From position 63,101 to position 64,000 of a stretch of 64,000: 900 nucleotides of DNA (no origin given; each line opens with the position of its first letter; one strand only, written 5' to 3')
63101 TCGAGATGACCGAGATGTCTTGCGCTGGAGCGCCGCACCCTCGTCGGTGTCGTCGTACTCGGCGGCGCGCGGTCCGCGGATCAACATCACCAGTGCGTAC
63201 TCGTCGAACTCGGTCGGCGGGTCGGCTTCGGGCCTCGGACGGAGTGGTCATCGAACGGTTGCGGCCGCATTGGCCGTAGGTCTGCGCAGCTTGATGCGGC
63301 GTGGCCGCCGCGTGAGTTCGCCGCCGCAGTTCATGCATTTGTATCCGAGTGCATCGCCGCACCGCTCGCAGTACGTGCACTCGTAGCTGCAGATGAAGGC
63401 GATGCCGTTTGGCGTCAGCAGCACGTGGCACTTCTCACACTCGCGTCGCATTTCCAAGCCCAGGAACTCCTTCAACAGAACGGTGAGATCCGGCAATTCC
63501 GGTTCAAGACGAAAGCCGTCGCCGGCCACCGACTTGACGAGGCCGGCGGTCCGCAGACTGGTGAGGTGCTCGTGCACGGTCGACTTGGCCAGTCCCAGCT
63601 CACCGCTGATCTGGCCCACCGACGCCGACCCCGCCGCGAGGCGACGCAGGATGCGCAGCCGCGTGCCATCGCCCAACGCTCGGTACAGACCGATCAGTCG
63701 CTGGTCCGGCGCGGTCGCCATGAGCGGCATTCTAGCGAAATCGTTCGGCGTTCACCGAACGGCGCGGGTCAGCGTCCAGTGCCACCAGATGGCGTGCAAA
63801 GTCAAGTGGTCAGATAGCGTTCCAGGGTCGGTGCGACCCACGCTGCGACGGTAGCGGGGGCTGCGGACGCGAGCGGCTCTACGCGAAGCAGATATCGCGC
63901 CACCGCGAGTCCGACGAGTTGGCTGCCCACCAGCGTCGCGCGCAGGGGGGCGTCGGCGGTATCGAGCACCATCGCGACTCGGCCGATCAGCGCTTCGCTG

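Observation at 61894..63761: ArsR-DUF1272 fusion heading a translationally coupled operon with YCII and a Vgb-like lipoprotein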

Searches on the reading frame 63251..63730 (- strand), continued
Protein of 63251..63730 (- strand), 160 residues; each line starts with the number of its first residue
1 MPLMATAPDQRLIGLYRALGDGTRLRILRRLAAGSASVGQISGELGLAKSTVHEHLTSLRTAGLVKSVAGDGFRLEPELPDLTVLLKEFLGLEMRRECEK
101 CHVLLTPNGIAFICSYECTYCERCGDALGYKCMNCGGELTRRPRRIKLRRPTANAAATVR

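Call 43: search_protein_families(library=pfam, proteins=[L010:5010-6350:+, L060:5007-6458:+, L005:4758-5246:+, L008:4827-5300:+, L046:4743-5303:+, P0036, P0030, P0039, P0025, P0037], max_evalue=0.001)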
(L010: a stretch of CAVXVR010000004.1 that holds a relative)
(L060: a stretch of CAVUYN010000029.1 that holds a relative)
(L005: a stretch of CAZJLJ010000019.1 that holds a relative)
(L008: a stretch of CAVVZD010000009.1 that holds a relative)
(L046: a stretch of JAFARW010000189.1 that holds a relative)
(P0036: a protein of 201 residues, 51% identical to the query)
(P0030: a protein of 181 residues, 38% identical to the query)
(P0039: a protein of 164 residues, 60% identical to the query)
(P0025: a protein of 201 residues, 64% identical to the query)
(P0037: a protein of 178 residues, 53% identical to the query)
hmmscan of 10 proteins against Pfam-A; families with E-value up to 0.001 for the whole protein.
L010:5010-6350:+ (447 aa): 3 families
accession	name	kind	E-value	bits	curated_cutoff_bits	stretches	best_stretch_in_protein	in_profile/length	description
PF06580.19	His_kinase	-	2.5e-24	85.8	25.2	1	250-329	1-81/81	Histidine kinase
PF06906.16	DUF1272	-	8.5e-21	74.2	25.3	1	3-56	2-57/57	Protein of unknown function (DUF1272)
PF02518.31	HATPase_c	-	4.9e-10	40.3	26.4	1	344-441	5-110/111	Histidine kinase-, DNA gyrase B-, and HSP90-like ATPase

L060:5007-6458:+ (484 aa): 3 families
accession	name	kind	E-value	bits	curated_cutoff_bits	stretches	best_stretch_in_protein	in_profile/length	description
PF06580.19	His_kinase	-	1.6e-24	86.4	25.2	1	248-326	1-80/81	Histidine kinase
PF06906.16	DUF1272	-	1.1e-19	70.7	25.3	1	1-52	4-57/57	Protein of unknown function (DUF1272)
PF02518.31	HATPase_c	-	3.6e-11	43.9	26.4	1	343-439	6-110/111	Histidine kinase-, DNA gyrase B-, and HSP90-like ATPase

L005:4758-5246:+ (163 aa): 2 families
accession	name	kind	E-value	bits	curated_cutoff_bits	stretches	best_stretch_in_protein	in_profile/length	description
PF06906.16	DUF1272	-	9.5e-22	77.3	25.3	1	107-160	2-57/57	Protein of unknown function (DUF1272)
PF00486.34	Trans_reg_C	-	5e-15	55.8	26.2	1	27-97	6-77/77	Transcriptional regulatory protein, C terminal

L008:4827-5300:+ (158 aa): 2 families
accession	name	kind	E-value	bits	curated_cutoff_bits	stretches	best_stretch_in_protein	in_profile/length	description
PF06906.16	DUF1272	-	1.7e-21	76.5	25.3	1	105-158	2-57/57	Protein of unknown function (DUF1272)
PF00486.34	Trans_reg_C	-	2.3e-13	50.5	26.2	1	26-95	7-77/77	Transcriptional regulatory protein, C terminal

L046:4743-5303:+ (187 aa): 2 families
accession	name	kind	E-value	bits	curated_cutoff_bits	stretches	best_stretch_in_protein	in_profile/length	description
PF06906.16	DUF1272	-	2e-20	73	25.3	1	132-185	2-57/57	Protein of unknown function (DUF1272)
PF00486.34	Trans_reg_C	-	2.5e-16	60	26.2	1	52-122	6-77/77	Transcriptional regulatory protein, C terminal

P0036 (201 aa): 2 families
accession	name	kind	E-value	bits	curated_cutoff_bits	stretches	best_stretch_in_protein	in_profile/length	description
PF04397.21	LytTR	-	8.3e-25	87.3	22.6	1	32-126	2-96/98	LytTr DNA-binding domain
PF06906.16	DUF1272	-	2.8e-20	72.6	25.3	1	145-198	2-57/57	Protein of unknown function (DUF1272)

P0030 (181 aa): 2 families
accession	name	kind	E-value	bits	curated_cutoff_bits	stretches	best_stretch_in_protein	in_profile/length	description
PF06906.16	DUF1272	-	7.8e-21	74.4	25.3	1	121-173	2-57/57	Protein of unknown function (DUF1272)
PF00486.34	Trans_reg_C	-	1.5e-12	47.8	26.2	1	40-111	5-77/77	Transcriptional regulatory protein, C terminal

P0039 (164 aa): 3 families
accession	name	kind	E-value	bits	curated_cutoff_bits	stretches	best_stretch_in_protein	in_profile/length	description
PF00408.26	PGM_PMM_IV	-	2.3e-20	72.8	23.1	1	91-157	1-67/68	Phosphoglucomutase/phosphomannomutase, C-terminal domain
PF06906.16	DUF1272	-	7.3e-20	71.3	25.3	1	1-52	1-53/57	Protein of unknown function (DUF1272)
PF02880.22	PGM_PMM_III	-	5.3e-06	27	20.7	1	49-83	76-110/115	Phosphoglucomutase/phosphomannomutase, alpha/beta/alpha domain III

P0025 (201 aa): 1 family
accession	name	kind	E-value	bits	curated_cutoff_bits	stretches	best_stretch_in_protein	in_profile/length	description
PF06906.16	DUF1272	-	6.9e-24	84.2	25.3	1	145-199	1-57/57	Protein of unknown function (DUF1272)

P0037 (178 aa): 1 family
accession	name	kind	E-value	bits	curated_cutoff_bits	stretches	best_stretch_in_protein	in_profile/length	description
PF06906.16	DUF1272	-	1.1e-20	73.9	25.3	1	3-56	2-57/57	Protein of unknown function (DUF1272)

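Call 53: search_protein_families(library=ncbifam, proteins=[window:63251-63730:-, L001:6462-6818:+, L003:6516-7517:+], max_evalue=0.001)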
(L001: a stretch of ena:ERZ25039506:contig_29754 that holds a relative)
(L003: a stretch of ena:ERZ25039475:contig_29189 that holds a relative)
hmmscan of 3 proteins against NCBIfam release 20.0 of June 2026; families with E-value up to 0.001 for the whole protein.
window:63251-63730:- (160 aa): 11 families
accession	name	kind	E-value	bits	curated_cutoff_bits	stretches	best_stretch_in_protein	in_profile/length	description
NF033788.1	HTH_metalloreg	subfamily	4.8e-14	51.9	55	1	15-67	4-57/77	metalloregulator ArsR/SmtB family transcription factor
NF047906.1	CdPbTransRegCmtR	equivalog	2.3e-10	40.3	150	1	12-82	11-82/104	Cd(II)/Pb(II)-sensing metalloregulatory transcriptional regulator CmtR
NF033789.1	repress_SdpR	subfamily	9.9e-10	38.2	100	1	16-67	2-53/79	autorepressor SdpR family transcription factor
NF045707.1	Dbac_1936_reg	equivalog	1.1e-07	31.8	115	1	15-66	10-61/99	ArsR/SmtB-type metalloregulator TsoR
TIGR01884.1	cas_HTH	subfamily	1.2e-06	28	60.2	1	23-69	143-190/202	CRISPR-associated CARF protein Csa3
NF053755.1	MsvR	equivalog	2.4e-06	27.4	220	1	21-68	12-59/236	transcriptional factor MsvR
NF041413.1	ArsR_Rv2640c_fam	equivalog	3.8e-06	27.3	155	1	17-67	37-90/118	Rv2640c family ArsR-like transcriptional regulator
TIGR00122.1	birA_repr_reg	equivalog_domain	1.1e-05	25.2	70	1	25-82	3-60/69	biotin operon repressor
NF053602.1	Phr_regulator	exception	5.8e-05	22.8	320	1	16-67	6-57/191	heat shock transcription regulator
NF040642.1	sulf_sens_BigR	equivalog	0.00014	21.9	155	1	15-67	13-65/95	sulfite-sensing transcriptional repressor BigR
NF007341.0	PRK09834.1-3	equivalog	0.00036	19.8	269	1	24-78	16-71/274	DNA-binding transcriptional regulator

L001:6462-6818:+ (119 aa): 1 family
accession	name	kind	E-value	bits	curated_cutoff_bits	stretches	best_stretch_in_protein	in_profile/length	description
NF009507.0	PRK12865.1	equivalog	0.00026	21.2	149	1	40-104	18-83/97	YciI-like protein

L003:6516-7517:+ (334 aa): 4 families
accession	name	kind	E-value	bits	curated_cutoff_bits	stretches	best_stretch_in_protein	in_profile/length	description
NF000022.1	stregra_B_VgbA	exception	1.1e-51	175.8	600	3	49-146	93-191/299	streptogramin B lyase Vgb(A)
NF000096.1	stregra_B_VgbB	exception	2.5e-38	132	600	2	150-324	69-248/295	streptogramin B lyase Vgb(B)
TIGR03606.1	non_repeat_PQQ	subfamily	3e-16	59.3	434.55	0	257-290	27-60/454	glucose/sorbosone family PQQ-dependent dehydrogenase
NF033206.1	ScyE_fam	subfamily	5.2e-12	45.9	80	1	189-284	232-330/333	ScyD/ScyE family protein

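Call 66: search_protein_families(library=pfam, alignment_id=A5, max_evalue=0.00001)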
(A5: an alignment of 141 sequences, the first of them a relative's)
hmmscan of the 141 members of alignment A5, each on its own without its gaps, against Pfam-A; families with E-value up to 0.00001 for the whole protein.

A. member 1, L005:5246-5737:+ (164 aa): 0 families

B. families by the number of members that match (of 141 scanned): 96 families (the first 25 are shown)
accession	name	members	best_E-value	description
PF02878.22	PGM_PMM_I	11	4.1e-46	Phosphoglucomutase/phosphomannomutase, alpha/beta/alpha domain I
PF02880.22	PGM_PMM_III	11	1.6e-38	Phosphoglucomutase/phosphomannomutase, alpha/beta/alpha domain III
PF00408.26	PGM_PMM_IV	11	1.4e-19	Phosphoglucomutase/phosphomannomutase, C-terminal domain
PF02879.22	PGM_PMM_II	11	5.9e-19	Phosphoglucomutase/phosphomannomutase, alpha/beta/alpha domain II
PF00009.33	GTP_EFTU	7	6.3e-59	Elongation factor Tu GTP binding domain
PF06421.17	LepA_C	7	4.8e-50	GTP-binding protein LepA C-terminus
PF00679.30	EFG_C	7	3.1e-23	Elongation factor G C-terminus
PF22042.2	EF-G_D2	7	3.6e-09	Elongation factor G domain 2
PF01926.29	MMR_HSR1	7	6.8e-07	50S ribosome-binding GTPase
PF00108.29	Thiolase_N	6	8e-91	Thiolase, N-terminal domain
PF01925.25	TauE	6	1.4e-44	Sulfite exporter TauE/SafE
PF02803.24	Thiolase_C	6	1.2e-43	Thiolase, C-terminal domain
PF03144.31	GTP_EFTU_D2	6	1.3e-10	Elongation factor Tu domain 2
PF08442.15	ATP-grasp_2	5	1.2e-77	ATP-grasp domain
PF08543.17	Phos_pyr_kin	5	5.2e-77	Phosphomethylpyrimidine kinase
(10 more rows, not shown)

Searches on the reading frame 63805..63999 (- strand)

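Call 5: search_protein_families(library=pfam, proteins=[window:63805-63999:-], max_evalue=0.1)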
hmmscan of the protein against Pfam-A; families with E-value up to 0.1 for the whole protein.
window:63805-63999:- (65 aa): 1 family
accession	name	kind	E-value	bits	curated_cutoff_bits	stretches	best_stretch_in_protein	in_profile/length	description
PF17920.6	TetR_C_16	-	2e-20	73.4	26.2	1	2-63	46-107/107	Tetracyclin repressor-like, C-terminal domain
